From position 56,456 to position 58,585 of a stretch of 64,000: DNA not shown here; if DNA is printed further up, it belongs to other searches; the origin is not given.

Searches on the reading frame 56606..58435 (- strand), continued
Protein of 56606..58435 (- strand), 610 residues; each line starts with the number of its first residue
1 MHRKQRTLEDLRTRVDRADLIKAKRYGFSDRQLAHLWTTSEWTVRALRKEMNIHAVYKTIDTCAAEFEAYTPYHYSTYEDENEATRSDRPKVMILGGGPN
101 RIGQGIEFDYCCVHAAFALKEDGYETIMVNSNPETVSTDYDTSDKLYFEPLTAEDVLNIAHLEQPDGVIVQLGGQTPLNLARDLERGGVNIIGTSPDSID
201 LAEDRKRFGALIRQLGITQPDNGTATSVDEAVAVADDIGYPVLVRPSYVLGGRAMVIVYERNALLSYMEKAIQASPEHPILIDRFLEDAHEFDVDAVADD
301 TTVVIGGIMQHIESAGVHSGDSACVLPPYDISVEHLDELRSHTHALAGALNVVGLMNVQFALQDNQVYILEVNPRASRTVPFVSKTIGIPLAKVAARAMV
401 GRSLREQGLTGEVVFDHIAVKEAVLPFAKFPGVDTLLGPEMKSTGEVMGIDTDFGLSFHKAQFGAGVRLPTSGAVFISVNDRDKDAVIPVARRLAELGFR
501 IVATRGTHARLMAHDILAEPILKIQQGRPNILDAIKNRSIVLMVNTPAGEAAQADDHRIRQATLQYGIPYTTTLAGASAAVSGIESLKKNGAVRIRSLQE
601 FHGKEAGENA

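Call 60: predict_structure(alignment_id=A2)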
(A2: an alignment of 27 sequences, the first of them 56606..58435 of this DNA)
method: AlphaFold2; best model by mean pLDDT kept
length: 610 residues; sequences in the alignment: 27
mean_pLDDT: 50.6   pTM: 0.46
mean pLDDT of the five models: 50.6, 49.9, 45.8, 45.6, 44.0
residues with pLDDT >= 90: 31; 70-90: 112; 50-70: 119; < 50: 348
segments of 3 or more residues with pLDDT < 50: 1-5, 56-85, 97-111, 131-149, 172-176, 194-261, 263-272, 274-363, 365-388, 410-467, 548-552, 593-610
pLDDT, mean of each block of 10 residues (from residue 1): 58 84 65 74 75 58 35 37 56 58 33 61 72 35 35 67 73 50 70 45 33 32 33 36 26 32 47 38 31 30 26 23 26 40 36 33 40 32 44 58 57 39 26 27 27 31 44 87 84 94 90 94 78 84 63 58 65 60 68 43 31
secondary structure, 60 per line:
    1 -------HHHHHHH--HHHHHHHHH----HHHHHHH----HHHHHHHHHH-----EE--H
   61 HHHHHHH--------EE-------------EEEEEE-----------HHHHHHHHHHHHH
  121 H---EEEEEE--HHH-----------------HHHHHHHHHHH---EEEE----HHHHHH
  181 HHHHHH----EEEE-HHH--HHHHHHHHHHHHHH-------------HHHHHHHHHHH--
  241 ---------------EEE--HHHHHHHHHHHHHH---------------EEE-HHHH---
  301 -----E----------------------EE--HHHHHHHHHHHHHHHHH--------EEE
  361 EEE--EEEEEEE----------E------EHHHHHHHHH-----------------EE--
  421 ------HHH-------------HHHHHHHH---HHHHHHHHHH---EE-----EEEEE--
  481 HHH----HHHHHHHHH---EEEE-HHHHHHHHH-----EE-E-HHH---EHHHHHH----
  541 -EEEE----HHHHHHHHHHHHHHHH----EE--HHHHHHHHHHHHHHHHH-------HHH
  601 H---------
elements in order: H8-14 H17-25 H30-36 H41-50 H60-67 E91-96 H108-121 E125-130 H153-163 E167-170 H175-186 E191-194 H201-214 H228-238 E256-258 H261-274 E290-292 H294-297 H333-349 E358-363 E366-372 H391-399 H443-450 H454-463 E474-478 H488-496 E500-503 H505-513 H531-536 E542-545 H550-565 H574-590 H598-601
